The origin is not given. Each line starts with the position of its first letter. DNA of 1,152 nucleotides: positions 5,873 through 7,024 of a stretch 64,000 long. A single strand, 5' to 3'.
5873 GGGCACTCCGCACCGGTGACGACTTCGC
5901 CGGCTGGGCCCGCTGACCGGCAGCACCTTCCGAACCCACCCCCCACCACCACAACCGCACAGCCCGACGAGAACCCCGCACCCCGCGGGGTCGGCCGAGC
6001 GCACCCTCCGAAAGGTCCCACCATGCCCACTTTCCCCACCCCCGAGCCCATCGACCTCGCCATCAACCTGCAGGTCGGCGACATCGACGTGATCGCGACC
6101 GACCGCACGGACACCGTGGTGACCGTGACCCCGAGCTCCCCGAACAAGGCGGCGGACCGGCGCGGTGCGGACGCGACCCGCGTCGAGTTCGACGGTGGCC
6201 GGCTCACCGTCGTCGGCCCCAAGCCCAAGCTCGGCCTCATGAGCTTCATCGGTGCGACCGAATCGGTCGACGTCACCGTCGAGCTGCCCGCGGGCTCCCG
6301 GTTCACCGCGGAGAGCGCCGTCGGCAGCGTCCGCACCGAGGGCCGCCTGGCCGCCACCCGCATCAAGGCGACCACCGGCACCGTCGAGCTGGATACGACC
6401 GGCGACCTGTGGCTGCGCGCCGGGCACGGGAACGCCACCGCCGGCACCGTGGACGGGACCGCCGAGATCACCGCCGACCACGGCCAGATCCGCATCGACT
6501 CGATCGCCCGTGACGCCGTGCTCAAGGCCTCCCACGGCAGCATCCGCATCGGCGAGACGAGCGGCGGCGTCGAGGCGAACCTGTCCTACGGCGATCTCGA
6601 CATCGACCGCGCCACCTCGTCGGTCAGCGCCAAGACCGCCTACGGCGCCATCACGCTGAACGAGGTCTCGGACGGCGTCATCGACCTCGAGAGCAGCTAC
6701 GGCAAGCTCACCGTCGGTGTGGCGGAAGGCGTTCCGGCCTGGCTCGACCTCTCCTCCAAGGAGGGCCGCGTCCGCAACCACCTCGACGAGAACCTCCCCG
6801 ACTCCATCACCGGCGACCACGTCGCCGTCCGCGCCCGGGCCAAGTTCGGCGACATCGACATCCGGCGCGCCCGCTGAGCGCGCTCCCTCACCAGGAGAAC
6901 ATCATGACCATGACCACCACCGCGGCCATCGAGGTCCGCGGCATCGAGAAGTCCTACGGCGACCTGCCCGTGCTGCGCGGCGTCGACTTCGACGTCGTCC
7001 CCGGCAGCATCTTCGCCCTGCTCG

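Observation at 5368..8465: Autoregulated-looking RHH regulator / DUF4097 (LiaF-like) / ABC-transporter module downstream of sdhB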

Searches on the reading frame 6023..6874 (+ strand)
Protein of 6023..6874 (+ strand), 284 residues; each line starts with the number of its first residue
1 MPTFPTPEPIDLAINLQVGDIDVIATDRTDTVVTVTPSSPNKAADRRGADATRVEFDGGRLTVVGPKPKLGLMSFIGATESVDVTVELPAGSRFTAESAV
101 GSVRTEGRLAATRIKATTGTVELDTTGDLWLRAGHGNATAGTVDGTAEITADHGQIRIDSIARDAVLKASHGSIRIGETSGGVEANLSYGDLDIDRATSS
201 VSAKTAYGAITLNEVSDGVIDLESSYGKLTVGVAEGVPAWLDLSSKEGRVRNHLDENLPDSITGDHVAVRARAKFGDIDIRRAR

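Call 7: search_protein_families(library=pfam, proteins=[window:6023-6874:+], max_evalue=0.1)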
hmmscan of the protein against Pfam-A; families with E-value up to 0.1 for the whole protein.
window:6023-6874:+ (284 aa): 0 families

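Call 8: search_protein_families(library=ncbifam, proteins=[window:6023-6874:+], max_evalue=0.1)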
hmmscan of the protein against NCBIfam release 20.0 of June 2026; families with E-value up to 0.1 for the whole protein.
window:6023-6874:+ (284 aa): 1 family
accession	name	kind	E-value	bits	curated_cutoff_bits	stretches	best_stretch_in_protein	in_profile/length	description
NF049997.1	LiaG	equivalog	1.9e-05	24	285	1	14-224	51-241/286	LiaG family protein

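Call 10: find_homologous_proteins(query=window:6023-6874:+)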
Query window:6023-6874:+ (284 aa): 2063 proteins with E <= 0.001 among 4936 candidates; the best 120 are listed.
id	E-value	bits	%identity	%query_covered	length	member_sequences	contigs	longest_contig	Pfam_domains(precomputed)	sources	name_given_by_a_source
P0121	8.4e-176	601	100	100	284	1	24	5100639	-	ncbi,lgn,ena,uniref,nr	ncbi:DUF4097 family beta strand repeat protein [Tsukamurella tyrosinosolvens]|uniref:Putative adhesi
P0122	3.3e-175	599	100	100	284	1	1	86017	-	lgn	-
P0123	5.1e-175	598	100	100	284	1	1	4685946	-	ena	-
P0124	5.1e-175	598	100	100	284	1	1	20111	-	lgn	-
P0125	9.9e-175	598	100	100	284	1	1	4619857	-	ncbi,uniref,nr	ncbi:DUF4097 family beta strand repeat protein [Tsukamurella tyrosinosolvens]|uniref:DUF4097 family 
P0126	1.0e-174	597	100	100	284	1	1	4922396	PF13349.13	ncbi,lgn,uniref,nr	ncbi:DUF4097 family beta strand repeat-containing protein [Tsukamurella tyrosinosolvens]|uniref:DUF4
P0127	1.5e-173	594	99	100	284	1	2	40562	-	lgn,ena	-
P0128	2.3e-165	567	94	100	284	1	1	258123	PF13349.13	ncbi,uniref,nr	ncbi:DUF4097 domain-containing protein [Tsukamurella asaccharolytica]|uniref:DUF4097 domain-containi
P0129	4.2e-158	543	89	100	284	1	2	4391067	PF13349.13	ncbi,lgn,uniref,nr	ncbi:DUF4097 family beta strand repeat-containing protein [Tsukamurella sp. PLM1]|uniref:DUF4097 fam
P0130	1.2e-156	538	91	100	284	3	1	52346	PF13349.13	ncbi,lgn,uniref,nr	ncbi:DUF4097 family beta strand repeat-containing protein [Tsukamurella paurometabola]|uniref:DUF409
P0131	5.9e-156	536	89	100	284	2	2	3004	PF13349.13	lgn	-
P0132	1.7e-154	531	89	100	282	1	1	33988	PF13349.13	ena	-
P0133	6.3e-152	523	86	100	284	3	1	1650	PF13349.13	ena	-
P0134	1.4e-151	522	87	100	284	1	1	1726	PF13349.13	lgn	-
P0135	9.3e-151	519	87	100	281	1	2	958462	PF13349.13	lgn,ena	-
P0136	2.9e-150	517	86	100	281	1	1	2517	PF13349.13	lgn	-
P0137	3.2e-150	517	86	100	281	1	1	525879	PF13349.13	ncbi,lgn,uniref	ncbi:DUF4097 family beta strand repeat-containing protein [Tsukamurella hominis]|uniref:DUF4097 fami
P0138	5.9e-149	513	85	100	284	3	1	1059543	PF13349.13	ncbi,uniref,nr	ncbi:DUF4097 domain-containing protein [Tsukamurella sputi]|uniref:DUF4097 domain-containing protein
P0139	8.5e-149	513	86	100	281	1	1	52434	PF13349.13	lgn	-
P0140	2.3e-148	511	86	100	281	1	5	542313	PF13349.13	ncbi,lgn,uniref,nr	ncbi:DUF4097 domain-containing protein [Tsukamurella sp. M9C]|uniref:DUF4097 family beta strand repe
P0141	4.8e-148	510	90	95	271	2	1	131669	PF13349.13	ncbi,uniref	ncbi:DUF4097 family beta strand repeat-containing protein [Tsukamurella ocularis]|uniref:DUF4097 fam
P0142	2.0e-147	508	85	100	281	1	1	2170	PF13349.13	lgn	-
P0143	4.4e-147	507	83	100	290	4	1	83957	PF13349.13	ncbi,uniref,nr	ncbi:DUF4097 family beta strand repeat-containing protein [Tsukamurella pseudospumae]|uniref:DUF4097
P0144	3.4e-143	494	83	100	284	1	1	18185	PF13349.13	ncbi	-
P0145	9.1e-140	483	80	100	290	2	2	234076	PF13349.13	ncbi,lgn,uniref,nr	ncbi:DUF4097 family beta strand repeat-containing protein [Tsukamurella spumae]|uniref:DUF4097 domai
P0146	1.6e-131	456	75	100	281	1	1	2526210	PF13349.13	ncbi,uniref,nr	ncbi:DUF4097 family beta strand repeat-containing protein [Tsukamurella sp. 1534]|uniref:DUF4097 fam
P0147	1.1e-118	414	72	100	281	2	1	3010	PF13349.13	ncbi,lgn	-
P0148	1.4e-115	404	69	100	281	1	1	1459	PF13349.13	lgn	-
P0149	2.5e-114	400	68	100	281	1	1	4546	PF13349.13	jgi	jgi:DUF4097 and DUF4098 domain-containing protein YvlB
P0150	6.0e-114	398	67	100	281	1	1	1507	PF13349.13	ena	-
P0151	5.6e-113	395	68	100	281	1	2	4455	PF13349.13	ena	-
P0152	9.4e-113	394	67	100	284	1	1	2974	PF13349.13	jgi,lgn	jgi:hypothetical protein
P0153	1.4e-112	394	67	100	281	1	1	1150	PF13349.13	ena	-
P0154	1.6e-112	394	68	100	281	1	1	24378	PF13349.13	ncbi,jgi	ncbi:MAG TPA: DUF4097 family beta strand repeat-containing protein [Actinotalea sp.]|jgi:DUF4097 and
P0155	1.9e-112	393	67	100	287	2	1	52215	PF13349.13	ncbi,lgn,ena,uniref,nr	ncbi:DUF4097 family beta strand repeat-containing protein [Herbiconiux sp.]|uniref:DUF4097 family be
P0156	2.2e-112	393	68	100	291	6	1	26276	PF13349.13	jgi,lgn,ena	-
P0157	2.3e-112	393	68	100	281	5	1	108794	PF13349.13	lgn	-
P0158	3.3e-112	393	67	100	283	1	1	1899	PF13349.13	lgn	-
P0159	4.3e-112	392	67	100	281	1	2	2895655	PF13349.13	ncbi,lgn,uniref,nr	ncbi:hypothetical protein M2152_001976 [Microbacteriaceae bacterium SG_E_30_P1]|uniref:DUF4097 domai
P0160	5.8e-112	392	68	100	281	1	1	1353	PF13349.13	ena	-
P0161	6.5e-112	392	67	100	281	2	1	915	PF13349.13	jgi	jgi:hypothetical protein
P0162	7.0e-112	392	68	100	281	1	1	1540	PF13349.13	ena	-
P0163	9.0e-112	391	65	100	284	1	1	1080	PF13349.13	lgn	-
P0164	1.0e-111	391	65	100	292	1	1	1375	PF13349.13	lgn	-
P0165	1.2e-111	391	69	100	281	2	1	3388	PF13349.13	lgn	-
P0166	1.3e-111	391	65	100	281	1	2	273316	PF13349.13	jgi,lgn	jgi:hypothetical protein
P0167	1.4e-111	390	67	100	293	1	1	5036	PF13349.13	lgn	-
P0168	1.4e-111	390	68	100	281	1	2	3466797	PF13349.13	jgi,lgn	jgi:hypothetical protein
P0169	2.0e-111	390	65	100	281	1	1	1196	PF13349.13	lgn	-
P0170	2.6e-111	390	65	100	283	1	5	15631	PF13349.13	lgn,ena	-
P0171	3.9e-111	389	67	100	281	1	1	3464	PF13349.13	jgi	jgi:DUF4097 and DUF4098 domain-containing protein YvlB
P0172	4.3e-111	389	67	100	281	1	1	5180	PF13349.13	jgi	jgi:DUF4097 and DUF4098 domain-containing protein YvlB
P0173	4.4e-111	389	68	100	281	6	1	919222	PF13349.13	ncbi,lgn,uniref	ncbi:DUF4097 family beta strand repeat-containing protein [Tsukamurella strandjordii]|uniref:DUF4097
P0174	6.6e-111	388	67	100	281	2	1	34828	PF13349.13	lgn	-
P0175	6.6e-111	388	67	100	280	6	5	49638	PF13349.13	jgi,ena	jgi:hypothetical protein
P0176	6.8e-111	388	66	100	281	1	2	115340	PF13349.13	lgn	-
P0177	8.8e-111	388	66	100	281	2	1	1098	PF13349.13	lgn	-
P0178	9.7e-111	388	66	100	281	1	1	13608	PF13349.13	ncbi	-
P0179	1.3e-110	387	66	100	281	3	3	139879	PF13349.13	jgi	jgi:hypothetical protein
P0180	1.3e-110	387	66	100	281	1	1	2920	PF13349.13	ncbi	-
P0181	1.3e-110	387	65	100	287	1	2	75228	PF13349.13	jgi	jgi:hypothetical protein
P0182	1.3e-110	387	67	100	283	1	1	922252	PF13349.13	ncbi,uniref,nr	ncbi:DUF4097 domain-containing protein [Agromyces sp. SYSU K20354]|uniref:DUF4097 family beta strand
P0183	1.6e-110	387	66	100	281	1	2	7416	PF13349.13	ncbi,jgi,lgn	jgi:hypothetical protein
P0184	1.6e-110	387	67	100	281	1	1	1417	PF13349.13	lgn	-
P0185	1.8e-110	387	67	100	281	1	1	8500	PF13349.13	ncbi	ncbi:MAG: DUF4097 family beta strand repeat-containing protein [Mycetocola sp.]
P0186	1.9e-110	387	66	99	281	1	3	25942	PF13349.13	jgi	jgi:DUF4097 and DUF4098 domain-containing protein YvlB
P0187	1.9e-110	387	65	100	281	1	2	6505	PF13349.13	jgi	jgi:hypothetical protein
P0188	2.5e-110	386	66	100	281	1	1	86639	PF13349.13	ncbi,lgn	-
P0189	2.6e-110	386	66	100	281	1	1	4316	PF13349.13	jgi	jgi:hypothetical protein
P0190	3.0e-110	386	67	100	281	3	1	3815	PF13349.13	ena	-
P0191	4.1e-110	386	67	100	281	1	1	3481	PF13349.13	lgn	-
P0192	4.6e-110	386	66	100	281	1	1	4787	PF13349.13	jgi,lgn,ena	-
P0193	5.8e-110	385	66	100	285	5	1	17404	PF13349.13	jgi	jgi:hypothetical protein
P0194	5.8e-110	385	66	100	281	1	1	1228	PF13349.13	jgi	jgi:hypothetical protein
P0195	5.9e-110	385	66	100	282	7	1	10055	PF13349.13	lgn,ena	-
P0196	9.6e-110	384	66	100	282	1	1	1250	PF13349.13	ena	-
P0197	9.7e-110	384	67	100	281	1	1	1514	PF13349.13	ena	-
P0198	9.8e-110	384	66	100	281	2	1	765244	PF13349.13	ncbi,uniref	ncbi:DUF4097 and DUF4098 domain-containing protein YvlB [Mycetocola sp. CAN_C7]|uniref:DUF4097 famil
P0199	1.3e-109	384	65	100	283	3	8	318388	PF13349.13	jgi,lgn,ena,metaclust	metaclust:\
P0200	1.5e-109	384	65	100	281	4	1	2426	PF13349.13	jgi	jgi:hypothetical protein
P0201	1.5e-109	384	65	100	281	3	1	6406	PF13349.13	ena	-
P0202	1.7e-109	384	64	100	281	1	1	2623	PF13349.13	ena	-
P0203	1.7e-109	384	66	100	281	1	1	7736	PF13349.13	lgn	-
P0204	1.7e-109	384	66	100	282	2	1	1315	PF13349.13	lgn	-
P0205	1.8e-109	384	64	100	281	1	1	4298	PF13349.13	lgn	-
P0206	2.0e-109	383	66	100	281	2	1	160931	PF13349.13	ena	-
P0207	2.0e-109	383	65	100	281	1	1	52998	PF13349.13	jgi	jgi:DUF4097 and DUF4098 domain-containing protein YvlB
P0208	2.1e-109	383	65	100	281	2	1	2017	PF13349.13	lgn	-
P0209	2.3e-109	383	65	100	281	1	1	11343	PF13349.13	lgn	-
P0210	2.5e-109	383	65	100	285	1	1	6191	PF13349.13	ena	-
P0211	2.8e-109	383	67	100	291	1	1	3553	PF13349.13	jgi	jgi:hypothetical protein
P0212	3.0e-109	383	66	100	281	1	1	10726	PF13349.13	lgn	-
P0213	3.1e-109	383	66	100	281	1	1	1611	PF13349.13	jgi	jgi:hypothetical protein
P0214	3.7e-109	383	66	100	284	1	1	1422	PF13349.13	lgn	-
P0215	3.8e-109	383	65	100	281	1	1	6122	PF13349.13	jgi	-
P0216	4.1e-109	382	67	100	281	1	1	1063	PF13349.13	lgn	-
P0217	4.7e-109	382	65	100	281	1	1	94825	PF13349.13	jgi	jgi:hypothetical protein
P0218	4.7e-109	382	64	100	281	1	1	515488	PF13349.13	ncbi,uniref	ncbi:DUF4097 domain-containing protein [Lysobacter korlensis]|uniref:DUF4097 domain-containing prote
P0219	4.8e-109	382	67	100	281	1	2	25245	PF13349.13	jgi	jgi:hypothetical protein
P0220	5.4e-109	382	66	100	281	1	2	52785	PF13349.13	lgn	-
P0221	5.6e-109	382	65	100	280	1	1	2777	PF13349.13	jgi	jgi:hypothetical protein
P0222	5.6e-109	382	67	100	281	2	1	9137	PF13349.13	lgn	-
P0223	5.8e-109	382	66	100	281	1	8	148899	PF13349.13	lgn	-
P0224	6.0e-109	382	65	100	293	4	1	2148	PF13349.13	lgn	-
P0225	6.1e-109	382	67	100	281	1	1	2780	PF13349.13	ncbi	ncbi:MAG: DUF4097 family beta strand repeat-containing protein [Mycetocola sp.]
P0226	6.7e-109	382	67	100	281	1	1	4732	PF13349.13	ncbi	ncbi:MAG TPA: DUF4097 family beta strand repeat-containing protein [Propionicimonas sp.]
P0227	6.7e-109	382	66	100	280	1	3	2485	PF13349.13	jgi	jgi:hypothetical protein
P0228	6.8e-109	382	64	100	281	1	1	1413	PF13349.13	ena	-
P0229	6.9e-109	382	67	100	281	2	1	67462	PF13349.13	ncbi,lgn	-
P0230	7.1e-109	382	66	100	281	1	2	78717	PF13349.13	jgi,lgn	jgi:DUF4097 and DUF4098 domain-containing protein YvlB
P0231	7.1e-109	382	64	100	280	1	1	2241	PF13349.13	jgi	jgi:hypothetical protein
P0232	7.4e-109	382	65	100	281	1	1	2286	PF13349.13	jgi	jgi:Putative adhesin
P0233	7.6e-109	382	65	100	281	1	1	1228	PF13349.13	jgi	jgi:hypothetical protein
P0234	7.7e-109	382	65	100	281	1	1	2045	PF13349.13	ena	-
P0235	8.2e-109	381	66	100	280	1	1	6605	PF13349.13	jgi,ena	-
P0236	8.9e-109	381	67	100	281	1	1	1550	PF13349.13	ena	-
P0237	8.9e-109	381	66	100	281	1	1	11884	PF13349.13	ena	-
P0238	9.0e-109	381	64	100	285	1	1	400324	PF13349.13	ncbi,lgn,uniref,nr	ncbi:DUF4097 family beta strand repeat-containing protein [Cryobacterium sp. PH31-O1]|uniref:DUF4097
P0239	9.1e-109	381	65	100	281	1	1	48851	PF13349.13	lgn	-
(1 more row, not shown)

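Call 31: search_protein_families(library=padloc, proteins=[window:6023-6874:+], max_evalue=0.01)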
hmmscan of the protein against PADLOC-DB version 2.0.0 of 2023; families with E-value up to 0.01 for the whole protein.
window:6023-6874:+ (284 aa): 0 families

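Call 36: predict_structure(alignment_id=A3)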
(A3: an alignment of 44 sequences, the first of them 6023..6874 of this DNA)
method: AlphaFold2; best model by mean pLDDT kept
length: 284 residues; sequences in the alignment: 44
mean_pLDDT: 93.4   pTM: 0.88
mean pLDDT of the five models: 93.4, 93.3, 93.1, 92.3, 92.3
residues with pLDDT >= 90: 252; 70-90: 12; 50-70: 13; < 50: 7
segments of 3 or more residues with pLDDT < 50: 72-77
pLDDT, mean of each block of 10 residues (from residue 1): 94 96 97 97 92 96 82 53 98 97 98 96 99 95 99 96 98 98 98 98 98 98 97 94 97 77 81 98 91
secondary structure, 60 per line:
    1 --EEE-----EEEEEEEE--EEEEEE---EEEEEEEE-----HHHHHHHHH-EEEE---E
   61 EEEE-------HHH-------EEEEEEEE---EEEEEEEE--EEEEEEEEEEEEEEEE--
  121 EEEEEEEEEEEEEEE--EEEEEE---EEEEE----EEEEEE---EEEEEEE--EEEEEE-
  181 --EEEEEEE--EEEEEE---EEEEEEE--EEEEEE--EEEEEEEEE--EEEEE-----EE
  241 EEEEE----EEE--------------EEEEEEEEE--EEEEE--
elements in order: E3-5 E11-18 E21-26 E30-37 H43-51 E53-56 E60-64 E82-89 E93-100 E103-118 E121-135 E138-143 E147-151 E156-161 E165-171 E174-179 E183-189 E192-197 E201-207 E210-215 E218-226 E229-233 E239-245 E250-252 E267-275 E278-282

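Call 40: fold_search(model_id=the predicted structure, library=pdb)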
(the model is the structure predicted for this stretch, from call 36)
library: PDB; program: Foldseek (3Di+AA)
matches with E <= 10: 74; with E <= 0.001: 5
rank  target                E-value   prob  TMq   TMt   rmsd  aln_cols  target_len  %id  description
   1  4qrk                  1.5e-05  1.00  0.22  0.28  13.6       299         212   12  Crystal structure of a putative cell adhesion protein (CLOSPO_03726) from Clostridium sporogenes ATCC 15579 at 1.95 A re (released 2014-07-23)
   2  3pet_A                1.5e-04  1.00  0.34  0.40   9.7       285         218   13  Crystal structure of a putative adhesin (BF0245) from Bacteroides fragilis NCTC 9343 at 2.07 A resolution (released 2011-02-09)
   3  3lyc_A                1.6e-04  1.00  0.46  0.52   8.3       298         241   11  Crystal structure of Putative pectinase (YP_001304412.1) from Parabacteroides distasonis ATCC 8503 at 2.30 A resolutio (released 2010-03-16)
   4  3ljy_B                2.4e-04  1.00  0.34  0.39  11.6       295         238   16  Crystal structure of putative adhesin (YP_001304413.1) from Parabacteroides distasonis ATCC 8503 at 2.41 A resolution (released 2010-03-02)
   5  3ljy_A                7.3e-04  1.00  0.39  0.44  10.4       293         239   15  Crystal structure of putative adhesin (YP_001304413.1) from Parabacteroides distasonis ATCC 8503 at 2.41 A resolution (released 2010-03-02)
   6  4opw_B                2.2e-03  1.00  0.40  0.46   8.6       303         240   12  Crystal structure of a putative adhesin (PARMER_02777) from Parabacteroides merdae ATCC 43184 at 1.75 A resolution (released 2014-04-02)
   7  4ygu_A                3.0e-03  0.93  0.22  0.33  10.9       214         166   14  Crystal structure of a putative adhesin (BACEGG_01763) from Bacteroides eggerthii DSM 20697 at 2.20 A resolution (released 2015-03-11)
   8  4ygu_B                3.5e-03  0.99  0.27  0.41   9.9       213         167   15  Crystal structure of a putative adhesin (BACEGG_01763) from Bacteroides eggerthii DSM 20697 at 2.20 A resolution (released 2015-03-11)
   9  3lyc_P                4.1e-03  1.00  0.46  0.53   7.7       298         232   11  Crystal structure of Putative pectinase (YP_001304412.1) from Parabacteroides distasonis ATCC 8503 at 2.30 A resolutio (released 2010-03-16)
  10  3lyc_J                4.4e-03  1.00  0.42  0.48   8.9       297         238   12  Crystal structure of Putative pectinase (YP_001304412.1) from Parabacteroides distasonis ATCC 8503 at 2.30 A resolutio (released 2010-03-16)
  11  3lyc_D                5.1e-03  1.00  0.47  0.54   7.5       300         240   11  Crystal structure of Putative pectinase (YP_001304412.1) from Parabacteroides distasonis ATCC 8503 at 2.30 A resolutio (released 2010-03-16)
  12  4opw_A                5.9e-03  0.99  0.36  0.41   9.1       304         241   10  Crystal structure of a putative adhesin (PARMER_02777) from Parabacteroides merdae ATCC 43184 at 1.75 A resolution (released 2014-04-02)
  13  3lyc_N                6.2e-03  1.00  0.48  0.56   7.4       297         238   12  Crystal structure of Putative pectinase (YP_001304412.1) from Parabacteroides distasonis ATCC 8503 at 2.30 A resolutio (released 2010-03-16)
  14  3lyc_L                7.3e-03  1.00  0.48  0.55   7.6       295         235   11  Crystal structure of Putative pectinase (YP_001304412.1) from Parabacteroides distasonis ATCC 8503 at 2.30 A resolutio (released 2010-03-16)
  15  3jx8_D                8.0e-03  1.00  0.47  0.52   7.9       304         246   13  Crystal structure of Putative lipid binding protein (YP_001304415.1) from Parabacteroides distasonis ATCC 8503 at 2.16 (released 2009-11-10)
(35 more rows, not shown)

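Call 68: search_protein_families(library=pfam, alignment_id=A3, max_evalue=1)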
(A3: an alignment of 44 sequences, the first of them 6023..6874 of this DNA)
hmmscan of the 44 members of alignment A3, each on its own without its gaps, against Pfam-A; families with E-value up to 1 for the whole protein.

A. member 1, window:6023-6874:+ (284 aa): 1 family
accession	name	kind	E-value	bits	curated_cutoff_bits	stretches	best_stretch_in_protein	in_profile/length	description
PF13196.11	DUF4012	-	0.42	11.5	28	1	138-168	18-48/144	Protein of unknown function (DUF4012)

B. families by the number of members that match (of 44 scanned): 17 families
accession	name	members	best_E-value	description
PF13349.12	DUF4097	43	3.5e-12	Toastrack DUF4097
PF10106.14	DUF2345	7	0.0012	Uncharacterized protein conserved in bacteria (DUF2345)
PF13196.11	DUF4012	5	0.037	Protein of unknown function (DUF4012)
PF04773.18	FecR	3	0.025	FecR protein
PF04790.18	Sarcoglycan_1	3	0.16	Sarcoglycan complex subunit protein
PF22229.1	CofB_C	2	0.034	CofB C-terminal domain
PF15360.11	Apelin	2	0.056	APJ endogenous ligand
PF24016.2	DUF7330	2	0.15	Domain of unknown function (DUF7330)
PF18597.7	SH3_19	2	0.16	Myosin X N-terminal SH3 domain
PF15762.10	DUF4691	1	0.016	Domain of unknown function (DUF4691)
PF19741.4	DUF6230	1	0.031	Family of unknown function (DUF6230)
PF12059.13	DUF3540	1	0.11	Protein of unknown function (DUF3540)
PF10698.15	DUF2505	1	0.11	Protein of unknown function (DUF2505)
PF09922.15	LiaF-like_C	1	0.11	Cell wall-active antibiotics response LiaF, C-terminal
PF22349.1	Fervidolysin_SD2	1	0.12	Fervidolysin, second beta-sandwich domain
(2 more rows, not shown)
